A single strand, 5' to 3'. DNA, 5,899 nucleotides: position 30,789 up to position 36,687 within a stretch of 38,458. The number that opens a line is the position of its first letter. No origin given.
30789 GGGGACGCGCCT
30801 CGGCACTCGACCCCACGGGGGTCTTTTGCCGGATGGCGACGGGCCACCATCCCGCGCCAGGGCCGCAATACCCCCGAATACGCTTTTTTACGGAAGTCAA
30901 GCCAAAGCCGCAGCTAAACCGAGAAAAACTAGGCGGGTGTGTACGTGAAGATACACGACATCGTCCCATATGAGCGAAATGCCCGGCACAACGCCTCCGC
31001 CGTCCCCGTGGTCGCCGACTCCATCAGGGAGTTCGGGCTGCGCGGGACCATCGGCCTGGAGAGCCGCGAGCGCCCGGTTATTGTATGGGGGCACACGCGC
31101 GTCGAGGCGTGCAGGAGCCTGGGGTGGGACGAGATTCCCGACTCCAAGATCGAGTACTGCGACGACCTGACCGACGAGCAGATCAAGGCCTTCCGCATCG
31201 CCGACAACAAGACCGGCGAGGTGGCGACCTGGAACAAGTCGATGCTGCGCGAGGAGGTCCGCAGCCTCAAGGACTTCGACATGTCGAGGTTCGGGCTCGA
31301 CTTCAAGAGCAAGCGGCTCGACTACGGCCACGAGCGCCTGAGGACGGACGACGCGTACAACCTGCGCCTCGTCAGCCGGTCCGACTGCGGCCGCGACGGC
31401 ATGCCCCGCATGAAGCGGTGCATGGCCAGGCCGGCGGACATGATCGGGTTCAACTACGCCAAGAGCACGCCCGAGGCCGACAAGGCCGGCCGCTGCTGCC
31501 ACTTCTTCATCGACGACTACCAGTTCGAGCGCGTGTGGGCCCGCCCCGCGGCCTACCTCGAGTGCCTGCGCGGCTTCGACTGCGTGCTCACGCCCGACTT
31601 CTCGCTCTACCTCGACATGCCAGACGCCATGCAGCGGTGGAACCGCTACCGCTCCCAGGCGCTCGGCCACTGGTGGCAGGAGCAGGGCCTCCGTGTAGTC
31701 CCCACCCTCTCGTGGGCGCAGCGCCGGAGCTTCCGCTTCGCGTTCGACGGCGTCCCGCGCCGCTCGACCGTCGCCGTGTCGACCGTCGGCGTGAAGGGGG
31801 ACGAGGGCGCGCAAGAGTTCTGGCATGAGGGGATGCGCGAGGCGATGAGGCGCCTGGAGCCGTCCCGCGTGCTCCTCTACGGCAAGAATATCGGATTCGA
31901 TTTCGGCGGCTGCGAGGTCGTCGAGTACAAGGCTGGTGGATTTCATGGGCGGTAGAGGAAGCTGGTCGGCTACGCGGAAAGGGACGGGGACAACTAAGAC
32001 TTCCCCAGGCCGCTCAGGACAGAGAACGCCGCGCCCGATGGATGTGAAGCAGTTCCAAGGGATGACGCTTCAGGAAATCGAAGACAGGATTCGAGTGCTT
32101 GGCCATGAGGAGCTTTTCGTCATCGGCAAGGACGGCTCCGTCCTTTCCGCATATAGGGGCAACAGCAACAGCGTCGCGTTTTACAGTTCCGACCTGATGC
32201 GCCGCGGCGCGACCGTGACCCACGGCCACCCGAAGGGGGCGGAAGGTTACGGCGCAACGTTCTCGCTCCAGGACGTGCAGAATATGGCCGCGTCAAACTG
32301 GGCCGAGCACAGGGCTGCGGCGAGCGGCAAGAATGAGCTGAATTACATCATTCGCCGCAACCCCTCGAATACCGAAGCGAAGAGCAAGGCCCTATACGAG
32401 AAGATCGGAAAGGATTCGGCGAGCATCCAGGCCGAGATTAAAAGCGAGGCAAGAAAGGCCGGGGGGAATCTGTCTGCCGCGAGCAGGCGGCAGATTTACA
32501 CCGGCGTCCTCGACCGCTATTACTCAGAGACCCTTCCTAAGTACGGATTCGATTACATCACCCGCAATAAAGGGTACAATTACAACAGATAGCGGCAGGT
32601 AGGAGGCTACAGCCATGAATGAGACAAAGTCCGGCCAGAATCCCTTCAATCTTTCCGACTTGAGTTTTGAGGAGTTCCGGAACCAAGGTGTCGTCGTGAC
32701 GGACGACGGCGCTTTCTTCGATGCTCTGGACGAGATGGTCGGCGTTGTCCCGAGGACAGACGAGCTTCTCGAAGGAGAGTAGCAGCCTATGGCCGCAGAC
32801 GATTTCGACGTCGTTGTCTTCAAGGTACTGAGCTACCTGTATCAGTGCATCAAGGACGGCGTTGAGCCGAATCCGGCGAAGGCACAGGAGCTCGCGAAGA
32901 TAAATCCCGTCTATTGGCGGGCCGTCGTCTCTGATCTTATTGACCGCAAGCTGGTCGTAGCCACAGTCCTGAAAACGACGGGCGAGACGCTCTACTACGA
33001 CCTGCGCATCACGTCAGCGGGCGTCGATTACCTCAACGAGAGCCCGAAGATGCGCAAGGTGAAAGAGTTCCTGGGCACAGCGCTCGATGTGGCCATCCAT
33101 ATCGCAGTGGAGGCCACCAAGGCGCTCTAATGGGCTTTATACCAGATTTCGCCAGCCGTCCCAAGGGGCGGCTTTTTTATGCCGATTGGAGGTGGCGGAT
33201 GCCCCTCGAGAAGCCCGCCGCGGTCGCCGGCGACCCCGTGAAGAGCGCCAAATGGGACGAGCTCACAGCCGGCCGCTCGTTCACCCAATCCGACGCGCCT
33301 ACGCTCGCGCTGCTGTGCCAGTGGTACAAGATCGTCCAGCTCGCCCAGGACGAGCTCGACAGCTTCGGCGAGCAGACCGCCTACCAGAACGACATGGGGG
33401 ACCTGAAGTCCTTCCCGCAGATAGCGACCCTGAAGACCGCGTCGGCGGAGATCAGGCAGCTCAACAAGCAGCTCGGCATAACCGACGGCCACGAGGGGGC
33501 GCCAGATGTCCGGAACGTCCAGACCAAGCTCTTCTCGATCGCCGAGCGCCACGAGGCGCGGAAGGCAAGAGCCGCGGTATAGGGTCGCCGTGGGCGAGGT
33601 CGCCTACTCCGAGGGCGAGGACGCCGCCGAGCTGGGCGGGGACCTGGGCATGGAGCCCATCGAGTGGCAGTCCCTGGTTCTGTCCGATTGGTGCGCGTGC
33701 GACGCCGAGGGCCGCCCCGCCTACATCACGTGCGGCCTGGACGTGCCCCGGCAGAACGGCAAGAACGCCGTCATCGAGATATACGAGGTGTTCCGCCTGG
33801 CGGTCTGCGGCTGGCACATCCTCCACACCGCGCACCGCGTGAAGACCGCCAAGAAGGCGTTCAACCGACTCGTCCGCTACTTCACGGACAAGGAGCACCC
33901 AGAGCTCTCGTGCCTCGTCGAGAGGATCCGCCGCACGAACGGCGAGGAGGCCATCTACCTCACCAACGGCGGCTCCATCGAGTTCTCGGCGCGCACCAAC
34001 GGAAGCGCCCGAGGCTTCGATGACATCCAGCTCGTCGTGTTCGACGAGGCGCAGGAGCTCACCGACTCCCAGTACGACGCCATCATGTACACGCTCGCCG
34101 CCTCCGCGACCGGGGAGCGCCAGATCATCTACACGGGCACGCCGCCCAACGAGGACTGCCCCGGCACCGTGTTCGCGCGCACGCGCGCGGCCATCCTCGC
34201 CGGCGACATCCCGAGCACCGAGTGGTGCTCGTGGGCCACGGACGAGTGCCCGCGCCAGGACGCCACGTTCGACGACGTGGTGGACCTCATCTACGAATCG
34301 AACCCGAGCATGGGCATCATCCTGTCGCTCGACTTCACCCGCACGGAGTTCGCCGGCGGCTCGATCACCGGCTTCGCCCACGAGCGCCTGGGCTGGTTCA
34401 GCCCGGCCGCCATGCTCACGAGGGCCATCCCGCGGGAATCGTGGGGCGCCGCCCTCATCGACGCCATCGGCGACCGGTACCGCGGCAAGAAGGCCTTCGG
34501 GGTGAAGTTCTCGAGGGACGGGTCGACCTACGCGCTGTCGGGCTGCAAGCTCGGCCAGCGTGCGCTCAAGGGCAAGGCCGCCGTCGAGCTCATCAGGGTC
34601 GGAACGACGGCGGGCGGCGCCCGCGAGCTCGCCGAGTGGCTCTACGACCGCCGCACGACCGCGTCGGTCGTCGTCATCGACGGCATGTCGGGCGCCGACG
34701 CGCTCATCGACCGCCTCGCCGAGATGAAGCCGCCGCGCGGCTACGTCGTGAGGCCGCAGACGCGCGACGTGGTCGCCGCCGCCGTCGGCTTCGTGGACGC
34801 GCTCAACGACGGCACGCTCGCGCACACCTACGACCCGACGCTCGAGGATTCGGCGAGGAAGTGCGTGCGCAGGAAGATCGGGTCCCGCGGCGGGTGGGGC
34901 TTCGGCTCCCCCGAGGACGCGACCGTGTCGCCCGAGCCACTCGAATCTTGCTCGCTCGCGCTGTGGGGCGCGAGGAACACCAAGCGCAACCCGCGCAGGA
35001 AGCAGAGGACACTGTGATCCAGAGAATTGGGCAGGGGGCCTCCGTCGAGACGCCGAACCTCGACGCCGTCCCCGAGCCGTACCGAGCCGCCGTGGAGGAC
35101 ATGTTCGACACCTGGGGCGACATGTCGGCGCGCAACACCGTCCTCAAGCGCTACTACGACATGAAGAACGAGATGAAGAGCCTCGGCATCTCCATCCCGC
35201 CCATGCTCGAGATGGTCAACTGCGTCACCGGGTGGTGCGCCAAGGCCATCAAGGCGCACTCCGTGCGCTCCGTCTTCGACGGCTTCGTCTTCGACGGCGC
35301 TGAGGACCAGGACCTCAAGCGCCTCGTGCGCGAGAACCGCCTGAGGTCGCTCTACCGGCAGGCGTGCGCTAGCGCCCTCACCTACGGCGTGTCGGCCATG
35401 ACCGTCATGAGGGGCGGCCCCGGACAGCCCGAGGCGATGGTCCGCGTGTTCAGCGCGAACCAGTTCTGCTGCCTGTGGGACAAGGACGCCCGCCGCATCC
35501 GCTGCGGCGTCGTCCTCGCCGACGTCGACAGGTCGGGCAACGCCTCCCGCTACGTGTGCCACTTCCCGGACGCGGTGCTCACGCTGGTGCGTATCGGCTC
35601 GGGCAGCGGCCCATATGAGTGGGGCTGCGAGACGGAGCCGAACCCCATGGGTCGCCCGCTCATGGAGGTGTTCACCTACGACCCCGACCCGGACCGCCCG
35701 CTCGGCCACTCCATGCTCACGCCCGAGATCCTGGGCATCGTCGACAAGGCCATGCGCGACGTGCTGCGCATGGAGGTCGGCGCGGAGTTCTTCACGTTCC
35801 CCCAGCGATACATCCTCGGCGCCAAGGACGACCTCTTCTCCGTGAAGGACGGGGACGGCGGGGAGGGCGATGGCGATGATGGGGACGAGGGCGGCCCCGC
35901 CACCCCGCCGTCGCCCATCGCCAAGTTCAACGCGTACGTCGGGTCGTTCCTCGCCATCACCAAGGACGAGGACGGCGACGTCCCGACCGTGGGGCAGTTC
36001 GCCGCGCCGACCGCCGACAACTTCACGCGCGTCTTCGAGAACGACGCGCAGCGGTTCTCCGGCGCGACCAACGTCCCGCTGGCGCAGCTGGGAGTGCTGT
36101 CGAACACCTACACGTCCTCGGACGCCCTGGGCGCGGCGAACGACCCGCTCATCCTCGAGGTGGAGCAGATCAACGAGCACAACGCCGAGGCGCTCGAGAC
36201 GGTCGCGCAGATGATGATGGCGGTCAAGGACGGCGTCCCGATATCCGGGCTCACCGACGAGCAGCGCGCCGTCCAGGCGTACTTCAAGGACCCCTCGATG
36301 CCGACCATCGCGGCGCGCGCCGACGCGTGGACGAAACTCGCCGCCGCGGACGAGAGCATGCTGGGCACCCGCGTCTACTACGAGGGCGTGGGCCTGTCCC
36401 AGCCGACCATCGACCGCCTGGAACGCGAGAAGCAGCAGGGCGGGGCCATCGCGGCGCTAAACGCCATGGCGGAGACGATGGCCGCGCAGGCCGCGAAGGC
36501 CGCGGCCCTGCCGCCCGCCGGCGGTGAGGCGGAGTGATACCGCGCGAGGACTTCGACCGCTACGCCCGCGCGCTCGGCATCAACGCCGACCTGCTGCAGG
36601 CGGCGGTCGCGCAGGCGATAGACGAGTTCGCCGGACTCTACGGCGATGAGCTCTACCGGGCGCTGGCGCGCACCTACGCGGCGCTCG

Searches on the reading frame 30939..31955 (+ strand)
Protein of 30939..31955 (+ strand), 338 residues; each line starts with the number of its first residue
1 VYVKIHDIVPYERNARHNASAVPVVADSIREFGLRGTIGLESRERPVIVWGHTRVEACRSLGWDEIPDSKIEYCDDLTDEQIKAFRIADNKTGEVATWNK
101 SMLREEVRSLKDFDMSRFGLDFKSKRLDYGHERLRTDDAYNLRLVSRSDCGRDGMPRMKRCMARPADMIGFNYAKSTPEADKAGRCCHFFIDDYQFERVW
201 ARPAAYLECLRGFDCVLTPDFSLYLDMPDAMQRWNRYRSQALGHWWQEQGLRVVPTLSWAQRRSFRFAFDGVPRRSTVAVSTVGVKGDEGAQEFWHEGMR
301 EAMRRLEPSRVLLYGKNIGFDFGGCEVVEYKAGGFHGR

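Call 75: search_protein_families(library=pfam, proteins=[window:30939-31955:+], max_evalue=0.001)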
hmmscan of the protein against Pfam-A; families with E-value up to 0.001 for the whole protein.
window:30939-31955:+ (338 aa): 1 family
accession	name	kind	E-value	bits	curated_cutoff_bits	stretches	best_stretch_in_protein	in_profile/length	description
PF14386.11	DUF4417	-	3.8e-61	206.2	28.9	1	154-330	8-182/183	Domain of unknown function (DUF4417)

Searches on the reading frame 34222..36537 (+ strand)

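Call 75: search_protein_families(library=pfam, proteins=[window:34222-36537:+], max_evalue=0.001)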
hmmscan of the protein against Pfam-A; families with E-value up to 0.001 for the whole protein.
window:34222-36537:+ (771 aa): 1 family
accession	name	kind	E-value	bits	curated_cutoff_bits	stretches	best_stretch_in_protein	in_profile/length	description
PF05133.19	SPP1_portal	-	1.3e-09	38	25.5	1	304-708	14-381/416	Phage portal protein, SPP1 Gp6-like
